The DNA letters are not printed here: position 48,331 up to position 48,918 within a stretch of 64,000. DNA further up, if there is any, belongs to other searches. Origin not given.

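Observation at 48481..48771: Nif11-like double-glycine leader attached to a predicted zinc-ribbon core, with no visible maturation or export genes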

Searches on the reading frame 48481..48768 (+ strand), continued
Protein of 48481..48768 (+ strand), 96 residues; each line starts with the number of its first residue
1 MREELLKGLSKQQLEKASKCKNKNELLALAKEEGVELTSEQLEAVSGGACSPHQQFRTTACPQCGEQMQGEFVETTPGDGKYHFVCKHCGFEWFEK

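Call 18: search_protein_families(library=pfam, proteins=[L001:13773-14957:+, L001:17131-17517:+, L010:10264-11157:+, L010:11181-11564:+, L014:6673-7845:-, L014:9542-9946:+, L010:8587-9981:+, L014:134-424:-], max_evalue=0.1)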
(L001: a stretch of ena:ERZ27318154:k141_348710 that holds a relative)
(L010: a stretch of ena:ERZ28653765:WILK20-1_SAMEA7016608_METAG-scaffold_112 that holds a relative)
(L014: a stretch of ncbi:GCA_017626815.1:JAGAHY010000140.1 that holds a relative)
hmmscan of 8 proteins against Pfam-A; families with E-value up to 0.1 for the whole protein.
L001:13773-14957:+ (395 aa): 1 family
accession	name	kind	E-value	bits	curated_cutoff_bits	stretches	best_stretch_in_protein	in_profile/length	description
PF07804.18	HipA_C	-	8.1e-05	22.8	30.5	1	252-309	106-162/213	HipA-like C-terminal domain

L001:17131-17517:+ (129 aa): 2 families
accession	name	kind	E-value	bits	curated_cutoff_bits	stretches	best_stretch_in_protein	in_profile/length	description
PF24190.1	OB_RNR_2nd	-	0.0049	17.6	27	1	62-91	21-50/67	Ribonuclease R second OB domain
PF04225.17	LysM_OapA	-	0.0092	16.5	22.3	1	63-114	31-84/85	Opacity-associated protein A LysM-like domain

L010:10264-11157:+ (298 aa): 3 families
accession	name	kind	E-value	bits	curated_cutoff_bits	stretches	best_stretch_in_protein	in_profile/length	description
PF08843.17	AbiEii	-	1.1e-17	65.3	22.5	1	59-289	2-226/238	Nucleotidyl transferase AbiEii toxin, Type IV TA system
PF00576.27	Transthyretin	-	0.00034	21.6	25.3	1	112-156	52-94/109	HIUase/Transthyretin family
PF21796.3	Cac1_C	-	0.028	15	24.3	1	39-58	19-38/55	Chromatin assembly factor 1 subunit Cac1, C-terminal domain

L010:11181-11564:+ (128 aa): 0 families

L014:6673-7845:- (390 aa): 2 families
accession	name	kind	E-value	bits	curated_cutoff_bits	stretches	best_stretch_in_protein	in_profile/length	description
PF21982.2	RecX_HTH1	-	0.0096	16.3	26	0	353-376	16-38/40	RecX, first three-helix domain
PF07804.18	HipA_C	-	0.02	15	30.5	1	258-303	116-159/213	HipA-like C-terminal domain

L014:9542-9946:+ (135 aa): 2 families
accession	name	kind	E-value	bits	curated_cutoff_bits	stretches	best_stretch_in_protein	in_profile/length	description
PF13581.12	HATPase_c_2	-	3.2e-22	79.3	27.4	1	22-133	17-127/127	Histidine kinase-like ATPase domain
PF02518.31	HATPase_c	-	0.00019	22.3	26.4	1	36-116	5-85/111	Histidine kinase-, DNA gyrase B-, and HSP90-like ATPase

L010:8587-9981:+ (465 aa): 3 families
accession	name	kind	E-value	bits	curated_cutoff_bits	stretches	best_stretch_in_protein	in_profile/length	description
PF04055.27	Radical_SAM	-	7.8e-22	78.6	29.5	1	94-229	3-143/166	Radical SAM superfamily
PF13186.11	SPASM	-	7.2e-10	39.5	21.5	1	337-408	1-67/67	Iron-sulfur cluster-binding domain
PF13353.11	Fer4_12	-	9e-07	29.7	22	1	96-178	13-97/137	4Fe-4S single cluster domain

L014:134-424:- (96 aa): 2 families
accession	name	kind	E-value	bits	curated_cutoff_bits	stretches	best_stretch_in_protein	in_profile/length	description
PF01740.26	STAS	-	9.2e-13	48.3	22.6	1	5-94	7-100/106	STAS domain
PF13466.11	STAS_2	-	0.0029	18.2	29.2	1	13-87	3-79/80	STAS domain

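Call 19: find_related_loci(query=A1, collection=genome_contigs, flank=10000)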
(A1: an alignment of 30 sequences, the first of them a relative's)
Query A1 (96 aa) in genome_contigs; peptide patterns used: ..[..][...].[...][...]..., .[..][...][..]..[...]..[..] (x = any residue, [..] = any of these).
437 stretches matched a pattern; 367 encode a relative of the query (tblastn E <= 1e-3); the best 80 are kept; 77 distinct loci.
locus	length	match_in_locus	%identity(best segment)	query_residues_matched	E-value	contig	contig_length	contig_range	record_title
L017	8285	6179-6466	82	1-96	3e-53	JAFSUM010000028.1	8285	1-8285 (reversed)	MAG: Bacilli bacterium isolate RGIG3485 Goat_Rumen.Co__c1882856, whole genome shotgun sequence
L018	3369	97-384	78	1-96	5e-50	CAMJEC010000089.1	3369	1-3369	MAG: uncultured Bacillales bacterium isolate SRR12081300_bin.59_metaWRAP_v1.3_MAG genome assembly, contig: ERZ12289770.5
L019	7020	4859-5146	75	1-96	7e-48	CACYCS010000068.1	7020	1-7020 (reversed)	MAG: uncultured Erysipelotrichaceae bacterium isolate RUG11821 genome assembly, contig: RUG11821_asm_68, whole genome sh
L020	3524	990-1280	75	1-96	3e-43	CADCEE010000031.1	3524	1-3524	MAG: uncultured Erysipelotrichaceae bacterium isolate RUG14566 genome assembly, contig: RUG14566_asm_31, whole genome sh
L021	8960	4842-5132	74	1-96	1e-42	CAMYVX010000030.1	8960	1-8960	MAG TPA_asm: uncultured Bacillales bacterium isolate SRR10912535_bin.26_metaWRAP_v1.3_MAG genome assembly, contig: ERZ14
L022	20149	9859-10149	71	1-96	1e-40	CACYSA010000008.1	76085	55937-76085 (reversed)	MAG: uncultured Erysipelotrichaceae bacterium isolate RUG12224 genome assembly, contig: RUG12224_asm_8, whole genome sho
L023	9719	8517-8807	70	1-96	3e-40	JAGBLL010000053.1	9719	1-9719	MAG: Bacilli bacterium isolate RGIG9223 Water_deer_Rumen-2__c221536, whole genome shotgun sequence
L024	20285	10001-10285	65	1-96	7e-38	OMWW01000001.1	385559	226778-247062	uncultured Erysipelotrichaceae bacterium isolate RUG042 genome assembly, contig: scaffold_1, whole genome shotgun sequen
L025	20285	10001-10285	63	1-96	5e-37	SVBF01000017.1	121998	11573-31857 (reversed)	MAG: Erysipelotrichaceae bacterium isolate SIG221 k141_608994, whole genome shotgun sequence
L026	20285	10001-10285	65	1-96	7e-36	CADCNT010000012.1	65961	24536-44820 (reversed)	MAG: uncultured Erysipelotrichaceae bacterium isolate RUG14810 genome assembly, contig: RUG14810_asm_12, whole genome sh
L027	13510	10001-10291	72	1-96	8e-36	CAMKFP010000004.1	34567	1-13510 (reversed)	MAG: uncultured Bacillales bacterium isolate SRR12081297_bin.41_metaWRAP_v1.3_MAG genome assembly, contig: ERZ12289777.1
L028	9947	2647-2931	59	1-96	9e-35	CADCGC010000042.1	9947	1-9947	MAG: uncultured Erysipelotrichaceae bacterium isolate RUG14619 genome assembly, contig: RUG14619_asm_42, whole genome sh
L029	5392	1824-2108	59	1-96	4e-34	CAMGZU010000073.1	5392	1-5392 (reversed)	MAG: uncultured Erysipelotrichaceae bacterium isolate SRR11784279_bin.55_metaWRAP_v1.3_MAG genome assembly, contig: ERZ1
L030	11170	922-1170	53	1-93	3e-26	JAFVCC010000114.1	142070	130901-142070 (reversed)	MAG: Bacilli bacterium isolate RGIG5035 Roe_deer_Rumen.Co__c1066923, whole genome shotgun sequence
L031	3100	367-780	46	1-96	1e-25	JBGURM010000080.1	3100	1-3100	MAG: Bacilli bacterium isolate ruminal_MAG_116 ruminal_MAG_116_contig_0083, whole genome shotgun sequence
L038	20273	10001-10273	48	1-94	8e-24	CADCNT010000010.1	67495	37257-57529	MAG: uncultured Erysipelotrichaceae bacterium isolate RUG14810 genome assembly, contig: RUG14810_asm_10, whole genome sh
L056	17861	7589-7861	46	1-94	5e-23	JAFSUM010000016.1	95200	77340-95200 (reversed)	MAG: Bacilli bacterium isolate RGIG3485 Goat_Rumen.Co__c775253, whole genome shotgun sequence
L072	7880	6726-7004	51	2-93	2e-22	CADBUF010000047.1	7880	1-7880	MAG: uncultured Erysipelotrichaceae bacterium isolate RUG14307 genome assembly, contig: RUG14307_asm_47, whole genome sh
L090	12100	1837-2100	47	1-93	8e-22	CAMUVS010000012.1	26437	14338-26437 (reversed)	MAG TPA_asm: uncultured Bacillales bacterium isolate SRR11861928_bin.55_metaWRAP_v1.3_MAG genome assembly, contig: ERZ14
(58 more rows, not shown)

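Call 30: find_encoding_contigs(protein=P0001, flank=10000, max_places=3)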
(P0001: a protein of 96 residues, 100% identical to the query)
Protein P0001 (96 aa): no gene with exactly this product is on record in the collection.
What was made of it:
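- On PCAT (C39 peptidase ABC exporter) substrates: The window's contig could not be retrieved (call 30).
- The rest of the genome could not be examined, because the look-up of the window's own contig failed (call 30).
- Tried and rejected: Looking up the exact protein failed, as it is not on record (call 30).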

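Call 36: predict_structure(alignment_id=A2)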
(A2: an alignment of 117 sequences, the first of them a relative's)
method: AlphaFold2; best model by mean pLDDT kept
length: 96 residues; sequences in the alignment: 117
mean_pLDDT: 63.2   pTM: 0.35
mean pLDDT of the five models: 63.2, 61.9, 61.6, 61.5, 61.2
residues with pLDDT >= 90: 0; 70-90: 40; 50-70: 31; < 50: 25
segments of 3 or more residues with pLDDT < 50: 1-5, 40-52
pLDDT, mean of each block of 10 residues (from residue 1): 47 54 54 51 45 65 82 76 83 82
secondary structure, 60 per line:
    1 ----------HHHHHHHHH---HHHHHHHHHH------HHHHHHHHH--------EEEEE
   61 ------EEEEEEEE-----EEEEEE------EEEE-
elements in order: H11-19 H23-32 H39-47 E56-60 E67-74 E80-85 E92-95
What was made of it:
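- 48481..48624 (+): Leader region (residues 1-48): divergent, short Nif11-type double-glycine leader with invariant Cys20 and GG47-48. Call 36 (three predicted helices, low confidence).
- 48625..48771 (+): Core region (residues 49-96) plus stop codon: Cys50, knuckle 1 CPQCG (48661-48675), knuckle 2 CKHCG (48736-48750), Trp93. Call 36: four strands, pLDDT 76-83.
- On Zinc ribbon: The AF2 model gives four strands at pLDDT 76-83 (call 36).
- AF2 gives pLDDT 76-83 for residues 55-96 (call 36).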

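Call 40: fold_search(model_id=the predicted structure, library=pdb)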
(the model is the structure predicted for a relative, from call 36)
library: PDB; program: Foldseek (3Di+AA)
matches with E <= 10: 264; with E <= 0.001: 0
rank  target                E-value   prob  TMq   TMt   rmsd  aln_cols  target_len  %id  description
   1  4c2m_I                4.8e-02  0.97  0.33  0.27   8.1        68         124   20  Structure of RNA polymerase I at 2.8 A resolution (released 2013-10-23)
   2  4c2m_X                5.1e-02  0.97  0.33  0.28   7.8        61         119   20  Structure of RNA polymerase I at 2.8 A resolution (released 2013-10-23)
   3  2qkd                  1.1e-01  1.00  0.35  0.09   2.9        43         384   21  Crystal structure of tandem ZPR1 domains (released 2007-08-07)
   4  9b7j_K                2.3e-01  0.75  0.26  0.08   9.7        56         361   12  Cryo-EM structure of human dynactin complex bound to Chlamydia effector Dre1 (released 2025-04-16)
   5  1qyp_MODEL_1_A        2.8e-01  0.96  0.32  0.49   3.0        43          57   26  THERMOCOCCUS CELER RPB9, NMR, 25 STRUCTURES (released 1997-12-24)
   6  2x5c_B                4.0e-01  0.69  0.29  0.28   8.2        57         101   19  Crystal structure of hypothetical protein ORF131 from Pyrobaculum Spherical Virus (released 2010-07-21)
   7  5fj9_I                4.2e-01  0.92  0.34  0.35   2.7        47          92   23  Cryo-EM structure of yeast apo RNA polymerase III at 4.6 A (released 2015-11-25)
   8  9oox_L                4.5e-01  0.13  0.24  0.20  17.7       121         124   16  Cryo-EM Structure of the Escherichia phage HK446 Rip1 in complex with the Enterobacteria phage T6 small terminase (released 2026-02-04)
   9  7ui9_S                6.5e-01  0.75  0.36  0.20   8.3        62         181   18  Core Mediator-PICearly (Copy A) (released 2023-02-15)
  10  9g27_I                7.3e-01  0.66  0.26  0.27  24.6        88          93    7  Yeast RNA polymerase I elongation complex stalled by an apurinic site, pre-translocation state (released 2025-06-18)
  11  7z31_I                7.3e-01  0.54  0.21  0.40   6.0        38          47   24  Structure of yeast RNA Polymerase III-Ty1 integrase complex at 2.7 A (focus subunit C11, no C11 C-terminal Zn-ribbon i (released 2023-04-05)
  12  4v8p_AC               7.8e-01  0.66  0.27  0.25   7.7        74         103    9  T.thermophila 60S ribosomal subunit in complex with initiation factor 6. (released 2014-07-09)
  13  2x5c_A                9.9e-01  0.41  0.29  0.28   8.2        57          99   19  Crystal structure of hypothetical protein ORF131 from Pyrobaculum Spherical Virus (released 2010-07-21)
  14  3kh8_B                1.1e+00  0.38  0.27  0.11   5.4        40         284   20  Crystal structure of MaoC-like dehydratase from Phytophthora Capsici (released 2010-11-10)
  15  4a4f_MODEL_1_A        1.3e+00  0.38  0.27  0.36   3.8        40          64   12  Solution structure of SPF30 Tudor domain in complex with symmetrically dimethylated arginine (released 2011-11-30)
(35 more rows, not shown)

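Call 41: search_protein_families(library=pfam, alignment_id=A2, max_evalue=0.001)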
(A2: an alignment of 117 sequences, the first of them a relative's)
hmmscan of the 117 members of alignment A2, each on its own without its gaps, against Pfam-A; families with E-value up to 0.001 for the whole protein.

A. member 1, P0001 (96 aa): 2 families
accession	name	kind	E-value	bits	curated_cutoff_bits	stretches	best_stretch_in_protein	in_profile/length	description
PF24042.1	DUF7351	-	0.00027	21.2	31.2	1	39-93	47-104/177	Domain of unknown function (DUF7351)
PF14803.11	Zn_ribbon_Nudix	-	0.00066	20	25.6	1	61-91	3-30/34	Nudix N-terminal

B. families by the number of members that match (of 117 scanned): 40 families (the first 25 are shown)
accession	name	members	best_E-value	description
PF07862.16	Nif11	35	9.6e-06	Nif11 domain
PF24273.1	TRASH_HVO_1752_C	18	1.3e-07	HVO_1752, C-terminal TRASH domain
PF24859.1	FdhE_central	10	2.5e-05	FdhE, central domain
PF13248.11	Zn_ribbon_3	10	3.5e-05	zinc-ribbon domain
PF08271.17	Zn_Ribbon_TF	10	5.2e-05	TFIIB zinc-binding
PF14803.11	Zn_ribbon_Nudix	10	0.00016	Nudix N-terminal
PF08274.17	Zn_Ribbon_YjdM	8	2.3e-05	PhnA Zinc-Ribbon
PF24460.1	DUF7575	7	1.2e-06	Domain of unknown function (DUF7575)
PF24042.1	DUF7351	6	1.4e-05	Domain of unknown function (DUF7351)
PF13240.11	Zn_Ribbon_1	6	1.6e-05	zinc-ribbon domain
PF12760.12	Zn_ribbon_IS1595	6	7.1e-05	Transposase zinc-ribbon domain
PF07754.17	HVO_2753_ZBP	5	3.3e-07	Small zinc finger protein HVO_2753-like, Zn-binding pocket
PF07282.18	Cas12f1-like_TNB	5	2.7e-05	Cas12f1-like, TNB domain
PF09723.15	Zn_ribbon_8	5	4e-05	Zinc ribbon domain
PF14354.12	Lar_restr_allev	5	6.9e-05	Restriction alleviation protein Lar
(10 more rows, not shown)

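Call 42: search_protein_families(library=ncbifam, alignment_id=A2, max_evalue=0.001)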
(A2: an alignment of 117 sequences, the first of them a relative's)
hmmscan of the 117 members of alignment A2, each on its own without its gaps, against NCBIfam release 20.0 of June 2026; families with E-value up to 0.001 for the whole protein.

A. member 1, P0001 (96 aa): 0 families

B. families by the number of members that match (of 117 scanned): 26 families (the first 25 are shown)
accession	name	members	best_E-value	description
TIGR03798.1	leader_Nif11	45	1.1e-05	Nif11-like leader peptide family RiPP precursor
NF047912.1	ECs_2282_CxxC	26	2.2e-06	ECs_2282 family putative zinc-binding protein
NF038167.1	cyan_ocin_like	12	0.00013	CTB family bacteriocin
NF011481.0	PRK14890.1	9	4.2e-05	putative Zn-ribbon RNA-binding protein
NF003008.0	PRK03824.1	8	3.2e-06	hydrogenase nickel incorporation protein HypA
NF038384.1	zinc_YnfU_fam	7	6.2e-06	YnfU family zinc-binding protein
NF041911.1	HVO_0649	7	2.5e-05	HVO_0649 family zinc finger protein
TIGR01384.1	TFS_arch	6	0.00011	transcription factor S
TIGR02605.1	CxxC_CxxC_SSSS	5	8.7e-06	FmdB family zinc ribbon protein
TIGR03655.1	anti_R_Lar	5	9.5e-05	Lar family restriction alleviation protein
TIGR04165.1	methano_modCys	4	3.4e-06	TIGR04165 family Cys-rich peptide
NF050000.1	IS1_IS1595_Zn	4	3.5e-05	IS1/IS1595 family N-terminal zinc-binding domain-containing protein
NF041909.1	HVO_2753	4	3.7e-05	HVO_2753 family zinc finger protein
NF033772.1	pheromone_VP1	4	0.00011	peptide pheromone VP1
NF033456.1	RiPP_CCRG-2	3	8.5e-05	CCRG-2 family RiPP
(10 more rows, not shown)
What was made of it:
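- On Nif11-like leader peptide RiPP precursors (TIGR03798 / PF07862): Across the family these are still the most frequent hits: 45 of 117 and 35 of 117 members at E<=1e-3, with best E about 1e-5 (calls 41, 42).
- Nif11 and TIGR03798 are the top family hits across members (calls 41, 42).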

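Call 44: search_solved_structures(query=L010:10264-11157:+, max_evalue=1)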
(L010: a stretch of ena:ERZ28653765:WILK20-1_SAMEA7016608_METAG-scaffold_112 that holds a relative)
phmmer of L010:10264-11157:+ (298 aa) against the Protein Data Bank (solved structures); distinct sequences matched with E-value up to 1: 0.

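Call 45: search_solved_structures(query=A2, max_evalue=1)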
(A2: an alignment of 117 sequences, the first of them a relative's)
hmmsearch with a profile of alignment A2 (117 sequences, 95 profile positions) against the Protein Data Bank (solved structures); distinct sequences matched with E-value up to 1: 79 (the best 60 are shown).
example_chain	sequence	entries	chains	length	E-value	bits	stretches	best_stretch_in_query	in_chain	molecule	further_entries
2i13_A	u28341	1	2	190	7e-08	35.8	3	41-93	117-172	Aart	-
5fj8_I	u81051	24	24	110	0.0004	23.7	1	39-94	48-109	DNA-DIRECTED RNA POLYMERASE III SUBUNIT RPC10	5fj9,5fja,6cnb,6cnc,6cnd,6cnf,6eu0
3qt1_I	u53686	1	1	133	0.00042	23.7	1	56-94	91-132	DNA-directed RNA polymerase II subunit RPB9, DNA-directed RNA polymerase III subunit RPC10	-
5v3g_D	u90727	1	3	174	0.00057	23.2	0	55-94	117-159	PR domain zinc finger protein 9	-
1qyp_A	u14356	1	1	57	0.0015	21.9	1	55-93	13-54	RNA POLYMERASE II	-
5egb_A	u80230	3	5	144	0.0024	21.3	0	55-94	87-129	Histone-lysine N-methyltransferase PRDM9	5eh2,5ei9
3h0g_I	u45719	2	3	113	0.0029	21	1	54-94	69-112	DNA-directed RNA polymerase II subunit RPB9 | RNA polymerase II subunit Rpb9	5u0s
7ae7_a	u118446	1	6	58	0.0034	20.7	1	59-94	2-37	Protein ShdD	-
1mey_C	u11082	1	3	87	0.0036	20.7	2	55-93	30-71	CONSENSUS ZINC FINGER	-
5flm_I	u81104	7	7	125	0.0041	20.5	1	54-94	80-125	DNA-DIRECTED RNA POLYMERASE II SUBUNIT RPB9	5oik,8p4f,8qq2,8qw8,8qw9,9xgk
28jc_I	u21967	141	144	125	0.0042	20.5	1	54-94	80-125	DNA-directed RNA polymerase II subunit RPB9 | RPB9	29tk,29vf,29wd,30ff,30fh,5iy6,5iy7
7ae4_a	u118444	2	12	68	0.0053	20.1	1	59-94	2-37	Protein ShdD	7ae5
8qsz_I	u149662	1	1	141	0.0062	19.9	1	55-94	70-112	DNA-directed RNA polymerase II subunit RPB9,RBP9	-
9eh1_I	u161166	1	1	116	0.0079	19.6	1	54-94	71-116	DNA-directed RNA polymerase II subunit RPB9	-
2dlq_A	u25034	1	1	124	0.0083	19.5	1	57-94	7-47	GLI-Kruppel family member HKR3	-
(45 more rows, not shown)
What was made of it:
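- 48625..48771 (+): Calls 40, 45: Zn-ribbon matches.
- On Zinc ribbon: Fold and profile matches to Rpb9, C11 and TFIIS are weak (calls 40, 45).
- Zn-ribbon matches appear in fold and profile searches (calls 40, 45).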
